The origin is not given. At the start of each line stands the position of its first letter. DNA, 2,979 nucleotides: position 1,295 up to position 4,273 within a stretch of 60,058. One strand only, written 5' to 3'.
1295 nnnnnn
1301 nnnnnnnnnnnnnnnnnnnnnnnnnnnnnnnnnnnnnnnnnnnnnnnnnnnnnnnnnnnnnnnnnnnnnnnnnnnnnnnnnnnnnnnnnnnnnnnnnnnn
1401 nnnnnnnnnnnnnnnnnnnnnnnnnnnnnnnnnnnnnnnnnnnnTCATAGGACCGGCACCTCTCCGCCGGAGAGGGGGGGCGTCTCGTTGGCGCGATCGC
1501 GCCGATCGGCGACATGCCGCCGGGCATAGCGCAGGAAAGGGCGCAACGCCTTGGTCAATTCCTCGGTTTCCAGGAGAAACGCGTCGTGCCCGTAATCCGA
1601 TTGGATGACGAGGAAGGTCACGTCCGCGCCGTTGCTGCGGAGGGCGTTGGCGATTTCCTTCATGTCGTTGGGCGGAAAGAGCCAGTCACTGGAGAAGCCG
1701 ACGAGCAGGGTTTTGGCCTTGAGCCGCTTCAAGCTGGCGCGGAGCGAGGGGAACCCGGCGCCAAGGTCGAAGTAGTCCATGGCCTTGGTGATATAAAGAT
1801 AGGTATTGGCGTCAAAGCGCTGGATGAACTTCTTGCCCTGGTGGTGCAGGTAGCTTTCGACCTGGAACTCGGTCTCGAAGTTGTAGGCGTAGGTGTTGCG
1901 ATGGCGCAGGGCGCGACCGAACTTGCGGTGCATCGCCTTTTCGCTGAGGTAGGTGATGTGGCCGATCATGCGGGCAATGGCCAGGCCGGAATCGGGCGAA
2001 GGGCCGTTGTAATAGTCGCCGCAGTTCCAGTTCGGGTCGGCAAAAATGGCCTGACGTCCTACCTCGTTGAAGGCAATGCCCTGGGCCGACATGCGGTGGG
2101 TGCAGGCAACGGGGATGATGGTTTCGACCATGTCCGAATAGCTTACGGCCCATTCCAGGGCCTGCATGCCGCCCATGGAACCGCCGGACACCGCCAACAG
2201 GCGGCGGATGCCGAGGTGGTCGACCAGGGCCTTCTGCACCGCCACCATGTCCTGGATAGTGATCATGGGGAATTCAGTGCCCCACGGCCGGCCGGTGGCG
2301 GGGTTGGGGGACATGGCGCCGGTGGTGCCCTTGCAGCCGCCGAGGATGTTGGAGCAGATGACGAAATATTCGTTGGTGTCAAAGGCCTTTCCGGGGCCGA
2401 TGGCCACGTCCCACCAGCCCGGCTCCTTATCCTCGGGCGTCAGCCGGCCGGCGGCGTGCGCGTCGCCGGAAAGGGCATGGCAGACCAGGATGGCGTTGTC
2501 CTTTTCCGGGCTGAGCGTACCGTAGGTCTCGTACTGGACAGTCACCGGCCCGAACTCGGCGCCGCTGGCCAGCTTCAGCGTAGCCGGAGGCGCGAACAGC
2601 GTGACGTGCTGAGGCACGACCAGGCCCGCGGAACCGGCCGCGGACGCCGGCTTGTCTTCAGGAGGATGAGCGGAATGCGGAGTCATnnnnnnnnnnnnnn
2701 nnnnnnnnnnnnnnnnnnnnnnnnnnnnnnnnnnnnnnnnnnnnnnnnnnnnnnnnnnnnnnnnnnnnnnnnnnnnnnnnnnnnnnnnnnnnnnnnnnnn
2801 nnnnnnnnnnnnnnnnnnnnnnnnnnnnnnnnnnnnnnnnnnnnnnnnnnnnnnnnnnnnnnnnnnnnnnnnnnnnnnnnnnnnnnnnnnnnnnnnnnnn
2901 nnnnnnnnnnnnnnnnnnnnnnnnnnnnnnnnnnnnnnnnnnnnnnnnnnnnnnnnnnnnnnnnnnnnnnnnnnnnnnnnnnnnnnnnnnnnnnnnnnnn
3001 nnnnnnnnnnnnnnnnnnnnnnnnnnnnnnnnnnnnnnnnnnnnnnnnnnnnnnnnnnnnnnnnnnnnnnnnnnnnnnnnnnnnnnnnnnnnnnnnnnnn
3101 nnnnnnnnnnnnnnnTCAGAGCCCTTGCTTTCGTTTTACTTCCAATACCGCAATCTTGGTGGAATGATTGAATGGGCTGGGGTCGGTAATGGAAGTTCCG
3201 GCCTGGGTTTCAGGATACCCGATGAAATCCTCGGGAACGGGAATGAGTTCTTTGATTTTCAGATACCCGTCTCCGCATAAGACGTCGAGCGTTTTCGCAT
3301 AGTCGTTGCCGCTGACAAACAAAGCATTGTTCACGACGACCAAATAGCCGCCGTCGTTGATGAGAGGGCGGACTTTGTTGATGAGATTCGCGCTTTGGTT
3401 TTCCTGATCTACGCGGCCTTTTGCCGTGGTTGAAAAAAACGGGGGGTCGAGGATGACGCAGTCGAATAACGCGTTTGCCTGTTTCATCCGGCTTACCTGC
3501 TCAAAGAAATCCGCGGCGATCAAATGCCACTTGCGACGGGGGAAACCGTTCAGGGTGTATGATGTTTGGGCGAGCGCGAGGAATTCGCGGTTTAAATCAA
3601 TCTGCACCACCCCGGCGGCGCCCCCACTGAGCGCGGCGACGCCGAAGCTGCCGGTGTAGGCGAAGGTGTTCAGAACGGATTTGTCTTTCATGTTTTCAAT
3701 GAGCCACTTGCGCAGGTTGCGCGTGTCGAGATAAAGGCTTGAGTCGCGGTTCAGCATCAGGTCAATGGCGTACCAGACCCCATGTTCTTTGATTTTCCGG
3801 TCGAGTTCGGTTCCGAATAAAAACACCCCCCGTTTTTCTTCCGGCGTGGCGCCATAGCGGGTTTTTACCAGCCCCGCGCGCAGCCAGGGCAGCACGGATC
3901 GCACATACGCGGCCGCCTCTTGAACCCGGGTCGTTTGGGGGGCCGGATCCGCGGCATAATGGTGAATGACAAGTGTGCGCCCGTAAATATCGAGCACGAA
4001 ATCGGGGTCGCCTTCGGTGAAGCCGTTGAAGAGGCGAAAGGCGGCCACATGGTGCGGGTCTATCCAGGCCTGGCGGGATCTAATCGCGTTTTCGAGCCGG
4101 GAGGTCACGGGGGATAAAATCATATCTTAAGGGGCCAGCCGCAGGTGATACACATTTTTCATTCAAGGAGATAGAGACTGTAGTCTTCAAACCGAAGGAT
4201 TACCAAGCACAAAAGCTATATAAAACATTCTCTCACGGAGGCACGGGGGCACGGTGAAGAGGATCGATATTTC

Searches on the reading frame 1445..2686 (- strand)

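Call 43: search_protein_families(library=pfam, proteins=[window:1445-2686:-], max_evalue=0.01)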
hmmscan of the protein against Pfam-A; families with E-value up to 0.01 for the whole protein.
window:1445-2686:- (413 aa): 4 families
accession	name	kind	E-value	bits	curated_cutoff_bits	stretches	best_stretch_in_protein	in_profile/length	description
PF00561.26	Abhydrolase_1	-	2.2e-20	73.8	25.8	1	65-373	2-244/245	alpha/beta hydrolase fold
PF12146.15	Hydrolase_4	-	0.0026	17.5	27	0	145-201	60-115/239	Serine aminopeptidase, S33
PF00326.27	Peptidase_S9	-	0.0035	17.3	22.6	0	143-199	44-101/213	Prolyl oligopeptidase family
PF12697.13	Abhydrolase_6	-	0.0084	17.2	26.3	0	137-372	41-208/217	Alpha/beta hydrolase family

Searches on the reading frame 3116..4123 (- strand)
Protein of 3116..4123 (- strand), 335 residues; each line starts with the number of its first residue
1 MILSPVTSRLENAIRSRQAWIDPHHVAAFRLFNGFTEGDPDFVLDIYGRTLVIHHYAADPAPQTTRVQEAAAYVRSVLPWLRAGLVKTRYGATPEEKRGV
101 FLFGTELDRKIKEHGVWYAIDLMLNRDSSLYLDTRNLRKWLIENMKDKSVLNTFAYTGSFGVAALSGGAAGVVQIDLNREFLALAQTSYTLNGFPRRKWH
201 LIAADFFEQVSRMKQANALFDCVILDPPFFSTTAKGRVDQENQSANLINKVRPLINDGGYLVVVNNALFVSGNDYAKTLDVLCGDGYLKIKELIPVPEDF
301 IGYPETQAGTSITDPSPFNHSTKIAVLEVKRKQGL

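Call 43: search_protein_families(library=pfam, proteins=[window:3116-4123:-], max_evalue=0.01)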
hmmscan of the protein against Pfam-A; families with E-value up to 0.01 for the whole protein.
window:3116-4123:- (335 aa): 5 families
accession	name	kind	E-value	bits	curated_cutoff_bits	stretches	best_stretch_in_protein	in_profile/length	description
PF10672.15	Methyltrans_SAM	-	3.7e-26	92.5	27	1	102-267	78-240/286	S-adenosylmethionine-dependent methyltransferase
PF03602.21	Cons_hypoth95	-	5e-11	43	24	1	140-234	35-128/182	Conserved hypothetical protein 95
PF05175.20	MTS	-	1.3e-05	25.3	23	1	148-267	33-142/170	Methyltransferase small domain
PF09445.16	Methyltransf_15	-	0.0052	16.8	22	1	172-229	25-81/165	RNA cap guanine-N2 methyltransferase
PF19212.5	CoV_NSP2_C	-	0.0055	17.3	25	1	235-275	58-97/116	Coronavirus replicase NSP2, C-terminal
